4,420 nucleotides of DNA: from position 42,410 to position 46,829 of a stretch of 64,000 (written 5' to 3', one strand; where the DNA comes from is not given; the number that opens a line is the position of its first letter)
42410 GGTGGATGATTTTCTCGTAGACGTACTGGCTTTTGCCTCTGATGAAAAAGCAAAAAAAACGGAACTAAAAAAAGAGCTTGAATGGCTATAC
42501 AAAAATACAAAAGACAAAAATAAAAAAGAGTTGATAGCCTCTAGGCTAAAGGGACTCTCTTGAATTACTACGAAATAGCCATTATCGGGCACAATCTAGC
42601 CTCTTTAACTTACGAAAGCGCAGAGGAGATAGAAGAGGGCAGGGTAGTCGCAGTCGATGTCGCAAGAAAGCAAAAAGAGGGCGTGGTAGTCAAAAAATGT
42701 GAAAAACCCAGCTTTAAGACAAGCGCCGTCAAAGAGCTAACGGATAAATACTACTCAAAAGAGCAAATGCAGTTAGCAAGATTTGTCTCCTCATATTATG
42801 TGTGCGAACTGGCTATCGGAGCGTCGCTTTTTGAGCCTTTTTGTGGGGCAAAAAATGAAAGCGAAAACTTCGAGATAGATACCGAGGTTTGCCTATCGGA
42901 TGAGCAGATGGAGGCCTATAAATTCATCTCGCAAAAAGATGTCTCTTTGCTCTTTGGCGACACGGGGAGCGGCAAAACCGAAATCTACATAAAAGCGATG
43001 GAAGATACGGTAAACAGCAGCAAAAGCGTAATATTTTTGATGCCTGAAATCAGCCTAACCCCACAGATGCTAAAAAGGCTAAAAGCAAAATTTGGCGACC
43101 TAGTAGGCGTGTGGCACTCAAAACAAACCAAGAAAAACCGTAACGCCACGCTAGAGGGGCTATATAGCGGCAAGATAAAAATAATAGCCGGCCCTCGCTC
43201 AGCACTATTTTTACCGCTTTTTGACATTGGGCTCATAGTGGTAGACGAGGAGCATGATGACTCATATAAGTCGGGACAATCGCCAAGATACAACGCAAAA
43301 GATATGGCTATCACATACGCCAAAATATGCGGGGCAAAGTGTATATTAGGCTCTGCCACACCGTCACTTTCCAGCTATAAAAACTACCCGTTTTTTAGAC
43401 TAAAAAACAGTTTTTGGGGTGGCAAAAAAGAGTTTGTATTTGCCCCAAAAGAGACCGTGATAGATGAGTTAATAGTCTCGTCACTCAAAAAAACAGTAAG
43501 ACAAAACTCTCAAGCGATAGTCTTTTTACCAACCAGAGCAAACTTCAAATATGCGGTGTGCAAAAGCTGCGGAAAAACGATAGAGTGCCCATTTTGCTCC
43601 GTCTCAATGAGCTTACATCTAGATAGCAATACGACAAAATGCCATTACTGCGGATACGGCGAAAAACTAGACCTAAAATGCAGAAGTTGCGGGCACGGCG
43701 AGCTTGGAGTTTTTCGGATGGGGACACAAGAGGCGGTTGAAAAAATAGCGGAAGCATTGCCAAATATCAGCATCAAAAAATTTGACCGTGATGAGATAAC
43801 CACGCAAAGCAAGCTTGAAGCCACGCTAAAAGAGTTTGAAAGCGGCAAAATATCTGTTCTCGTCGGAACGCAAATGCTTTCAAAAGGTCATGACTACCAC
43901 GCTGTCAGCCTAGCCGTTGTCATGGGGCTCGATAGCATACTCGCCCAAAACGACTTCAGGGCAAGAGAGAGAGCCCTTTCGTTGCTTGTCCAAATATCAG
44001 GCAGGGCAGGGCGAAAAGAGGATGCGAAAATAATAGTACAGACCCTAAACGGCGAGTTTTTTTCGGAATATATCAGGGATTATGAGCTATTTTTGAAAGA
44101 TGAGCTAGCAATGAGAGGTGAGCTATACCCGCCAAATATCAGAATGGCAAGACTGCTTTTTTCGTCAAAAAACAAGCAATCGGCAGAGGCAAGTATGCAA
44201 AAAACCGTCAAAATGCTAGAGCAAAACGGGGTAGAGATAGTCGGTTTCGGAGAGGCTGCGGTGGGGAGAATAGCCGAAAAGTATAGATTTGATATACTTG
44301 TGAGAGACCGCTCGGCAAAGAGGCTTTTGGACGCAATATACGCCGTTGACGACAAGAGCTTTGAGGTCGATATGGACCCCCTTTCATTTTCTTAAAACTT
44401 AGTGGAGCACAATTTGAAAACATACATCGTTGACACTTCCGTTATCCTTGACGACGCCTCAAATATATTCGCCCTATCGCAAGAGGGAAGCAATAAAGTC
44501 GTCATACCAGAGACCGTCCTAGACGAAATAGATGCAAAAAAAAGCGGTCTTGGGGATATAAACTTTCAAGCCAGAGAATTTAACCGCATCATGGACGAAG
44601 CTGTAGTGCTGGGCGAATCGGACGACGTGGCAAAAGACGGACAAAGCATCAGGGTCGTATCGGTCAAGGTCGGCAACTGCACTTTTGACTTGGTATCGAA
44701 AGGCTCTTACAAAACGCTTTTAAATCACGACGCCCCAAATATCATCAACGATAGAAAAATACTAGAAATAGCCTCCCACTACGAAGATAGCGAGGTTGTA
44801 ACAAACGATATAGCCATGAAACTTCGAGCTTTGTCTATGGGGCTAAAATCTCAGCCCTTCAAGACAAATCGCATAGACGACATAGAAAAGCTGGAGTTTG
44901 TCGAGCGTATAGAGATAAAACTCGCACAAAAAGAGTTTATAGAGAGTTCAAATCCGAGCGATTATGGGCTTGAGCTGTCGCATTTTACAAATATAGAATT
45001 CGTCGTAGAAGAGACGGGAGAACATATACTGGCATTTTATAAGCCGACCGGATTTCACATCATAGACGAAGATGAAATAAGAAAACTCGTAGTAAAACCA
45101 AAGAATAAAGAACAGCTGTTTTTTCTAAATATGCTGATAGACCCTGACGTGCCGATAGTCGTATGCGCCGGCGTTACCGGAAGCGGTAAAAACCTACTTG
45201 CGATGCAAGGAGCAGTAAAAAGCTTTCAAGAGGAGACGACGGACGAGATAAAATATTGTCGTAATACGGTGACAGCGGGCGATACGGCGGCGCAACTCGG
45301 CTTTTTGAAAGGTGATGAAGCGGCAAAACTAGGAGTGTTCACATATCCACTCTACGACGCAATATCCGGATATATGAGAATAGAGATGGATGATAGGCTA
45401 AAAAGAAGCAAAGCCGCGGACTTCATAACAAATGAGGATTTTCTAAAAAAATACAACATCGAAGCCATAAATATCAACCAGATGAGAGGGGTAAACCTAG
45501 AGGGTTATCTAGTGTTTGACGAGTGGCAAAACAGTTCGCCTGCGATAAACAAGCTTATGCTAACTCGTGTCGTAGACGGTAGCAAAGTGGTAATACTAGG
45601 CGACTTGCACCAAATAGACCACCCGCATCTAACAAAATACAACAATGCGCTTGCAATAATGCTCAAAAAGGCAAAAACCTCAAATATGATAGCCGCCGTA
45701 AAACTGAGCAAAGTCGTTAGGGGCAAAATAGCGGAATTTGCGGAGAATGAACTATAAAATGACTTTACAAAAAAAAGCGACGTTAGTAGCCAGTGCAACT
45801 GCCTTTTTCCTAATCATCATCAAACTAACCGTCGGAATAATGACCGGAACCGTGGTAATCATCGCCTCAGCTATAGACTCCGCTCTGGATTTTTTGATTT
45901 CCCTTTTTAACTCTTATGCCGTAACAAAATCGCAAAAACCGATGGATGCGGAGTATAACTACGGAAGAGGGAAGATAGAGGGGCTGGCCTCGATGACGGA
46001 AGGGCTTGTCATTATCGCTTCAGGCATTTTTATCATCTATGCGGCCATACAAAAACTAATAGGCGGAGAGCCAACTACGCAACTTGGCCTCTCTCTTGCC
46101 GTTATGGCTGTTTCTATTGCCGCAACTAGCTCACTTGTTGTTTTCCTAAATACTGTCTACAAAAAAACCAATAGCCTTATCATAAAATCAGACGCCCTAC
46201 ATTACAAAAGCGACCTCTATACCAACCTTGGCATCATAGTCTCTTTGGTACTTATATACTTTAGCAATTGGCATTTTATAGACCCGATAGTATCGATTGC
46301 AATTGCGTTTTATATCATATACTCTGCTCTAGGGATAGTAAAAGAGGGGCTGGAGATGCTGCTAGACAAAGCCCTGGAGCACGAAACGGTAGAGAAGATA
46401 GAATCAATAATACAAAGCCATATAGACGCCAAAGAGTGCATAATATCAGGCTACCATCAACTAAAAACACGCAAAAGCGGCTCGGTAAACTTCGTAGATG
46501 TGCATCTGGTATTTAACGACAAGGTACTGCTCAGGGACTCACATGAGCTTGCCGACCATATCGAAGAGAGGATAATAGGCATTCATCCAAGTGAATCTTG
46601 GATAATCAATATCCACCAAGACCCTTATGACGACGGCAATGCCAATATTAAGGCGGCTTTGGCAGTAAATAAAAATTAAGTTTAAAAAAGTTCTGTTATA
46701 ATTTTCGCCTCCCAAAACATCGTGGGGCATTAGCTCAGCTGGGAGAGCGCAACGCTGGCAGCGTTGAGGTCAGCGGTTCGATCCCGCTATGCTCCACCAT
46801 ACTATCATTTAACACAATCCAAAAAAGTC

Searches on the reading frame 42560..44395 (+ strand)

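Call 49: search_protein_families(library=ncbifam, proteins=[window:42560-44395:+], max_evalue=0.00001)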
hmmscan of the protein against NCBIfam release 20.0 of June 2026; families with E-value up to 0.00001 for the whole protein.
window:42560-44395:+ (611 aa): 26 families (the best 25 are shown)
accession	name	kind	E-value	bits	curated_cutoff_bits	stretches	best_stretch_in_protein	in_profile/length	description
NF004069.0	PRK05580.2-1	equivalog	3.3e-258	858.2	767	1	1-610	1-611/612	primosomal protein N'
TIGR00595.1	priA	equivalog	1.5e-139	465.9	230.35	1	130-595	1-488/509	replication restart helicase PriA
NF004066.1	PRK05580.1-3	equivalog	2.1e-137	459.6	813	1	99-594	240-762/788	primosomal protein N'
NF004067.0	PRK05580.1-4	equivalog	3.5e-112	376.1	763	1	102-594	195-710/737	primosomal protein N'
NF004070.0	PRK05580.2-2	equivalog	1.3e-104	350.8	921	1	116-610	207-728/729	primosomal protein N'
NF004068.0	PRK05580.1-5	equivalog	4.3e-98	329.4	1249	1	29-604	177-779/795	primosomal protein N'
NF004065.0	PRK05580.1-1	equivalog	1.9e-95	320.6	858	1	110-595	196-706/731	primosomal protein N'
NF004072.0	PRK05580.2-4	equivalog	6.7e-95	318.7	1030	1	9-582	9-612/648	primosomal protein N'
NF004071.0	PRK05580.2-3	equivalog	1.4e-89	300.9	1105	1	124-591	220-707/735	primosomal protein N'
NF011453.0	PRK14873.1-3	equivalog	5.3e-26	90.9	812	1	143-536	188-580/653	primosome assembly protein PriA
NF011452.0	PRK14873.1-2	equivalog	1.3e-20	73.2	980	2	303-532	394-614/708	primosomal protein N'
NF011455.0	PRK14873.1-5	equivalog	9.6e-19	67.1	969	1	302-532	356-584/675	primosomal protein N'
TIGR00580.2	mfd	equivalog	1e-18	67.2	800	1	130-232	458-565/907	transcription-repair coupling factor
NF011454.0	PRK14873.1-4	equivalog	4.2e-18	65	951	2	307-478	344-504/651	primosomal protein N'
TIGR00643.1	recG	equivalog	2.8e-13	49.5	659.4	1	130-232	260-367/629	ATP-dependent DNA helicase RecG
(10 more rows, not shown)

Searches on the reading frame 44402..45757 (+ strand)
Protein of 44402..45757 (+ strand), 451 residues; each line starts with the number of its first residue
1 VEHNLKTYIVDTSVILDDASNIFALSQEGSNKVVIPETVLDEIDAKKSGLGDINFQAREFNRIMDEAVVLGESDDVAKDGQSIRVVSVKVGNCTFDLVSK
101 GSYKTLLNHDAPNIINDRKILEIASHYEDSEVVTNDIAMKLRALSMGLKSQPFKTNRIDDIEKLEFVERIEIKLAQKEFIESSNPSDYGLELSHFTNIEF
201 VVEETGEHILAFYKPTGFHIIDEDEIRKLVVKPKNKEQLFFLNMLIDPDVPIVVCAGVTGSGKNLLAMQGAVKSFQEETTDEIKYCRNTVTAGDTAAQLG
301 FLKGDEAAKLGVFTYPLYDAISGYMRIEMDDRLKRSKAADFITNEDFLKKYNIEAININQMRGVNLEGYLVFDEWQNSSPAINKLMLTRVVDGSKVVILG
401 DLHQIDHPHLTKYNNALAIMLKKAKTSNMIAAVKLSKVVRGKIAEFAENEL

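Call 49: search_protein_families(library=ncbifam, proteins=[window:44402-45757:+], max_evalue=0.00001)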
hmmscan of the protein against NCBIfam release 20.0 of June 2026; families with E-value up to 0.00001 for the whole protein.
window:44402-45757:+ (451 aa): 2 families
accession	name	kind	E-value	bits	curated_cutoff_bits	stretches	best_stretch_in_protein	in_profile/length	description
NF053827.1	RNA5-3helPhoH2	equivalog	6.4e-28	97.9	680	1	6-447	2-419/427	RNA 5'-3' helicase PhoH2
NF007827.1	PRK10536.1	equivalog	1.7e-13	50.6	380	1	229-437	47-237/253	phosphate starvation-inducible protein PhoH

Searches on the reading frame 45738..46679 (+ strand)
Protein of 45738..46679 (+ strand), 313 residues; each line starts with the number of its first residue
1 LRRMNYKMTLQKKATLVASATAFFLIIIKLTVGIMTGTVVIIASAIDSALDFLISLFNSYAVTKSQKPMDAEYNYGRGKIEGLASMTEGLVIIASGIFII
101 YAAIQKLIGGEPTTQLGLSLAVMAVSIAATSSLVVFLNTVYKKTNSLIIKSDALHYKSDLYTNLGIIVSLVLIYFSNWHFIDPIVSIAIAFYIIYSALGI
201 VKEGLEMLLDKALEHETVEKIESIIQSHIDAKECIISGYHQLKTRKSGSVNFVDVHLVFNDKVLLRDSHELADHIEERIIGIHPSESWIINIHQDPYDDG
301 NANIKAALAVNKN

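Call 49: search_protein_families(library=ncbifam, proteins=[window:45738-46679:+], max_evalue=0.00001)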
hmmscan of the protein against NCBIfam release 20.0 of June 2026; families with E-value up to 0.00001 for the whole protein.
window:45738-46679:+ (313 aa): 10 families
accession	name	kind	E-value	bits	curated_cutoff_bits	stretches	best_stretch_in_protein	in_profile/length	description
NF050169.1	CatEfflxFieF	equivalog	1.5e-65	221.2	420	1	11-296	4-281/282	cation efflux pump FieF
TIGR01297.1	CDF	superfamily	2.8e-63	213.9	82.35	1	12-298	2-284/285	cation diffusion facilitator family transporter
NF007064.0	PRK09509.1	equivalog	4.8e-63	212.9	447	1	10-297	8-287/300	CDF family cation-efflux transporter FieF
NF052621.1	MngEfTpMntE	equivalog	4.2e-38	131.4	500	1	16-299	7-284/293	manganese efflux transporter MntE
NF033615.1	CDF_MamM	equivalog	2.5e-33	115.5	350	1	10-280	7-273/290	magnetosome biogenesis CDF transporter MamM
NF033616.1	CDF_MamB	equivalog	1.1e-30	107.1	350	1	13-280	7-268/284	magnetosome biogenesis CDF transporter MamB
NF040994.1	MamV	equivalog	1.7e-21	76.6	500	1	12-309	11-300/319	CDF transporter MamV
NF002923.0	PRK03557.1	equivalog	5.8e-21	75.1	408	1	16-230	22-234/313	CDF family zinc transporter ZitB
NF052602.1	Zn_efflux_Cdf31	equivalog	5e-20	72.1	460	1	13-297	8-290/299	CDF family zinc efflux transporter Cdf31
NF033827.1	CDF_efflux_DmeF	equivalog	1.7e-09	37.5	250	1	149-230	178-259/309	CDF family Co(II)/Ni(II) efflux transporter DmeF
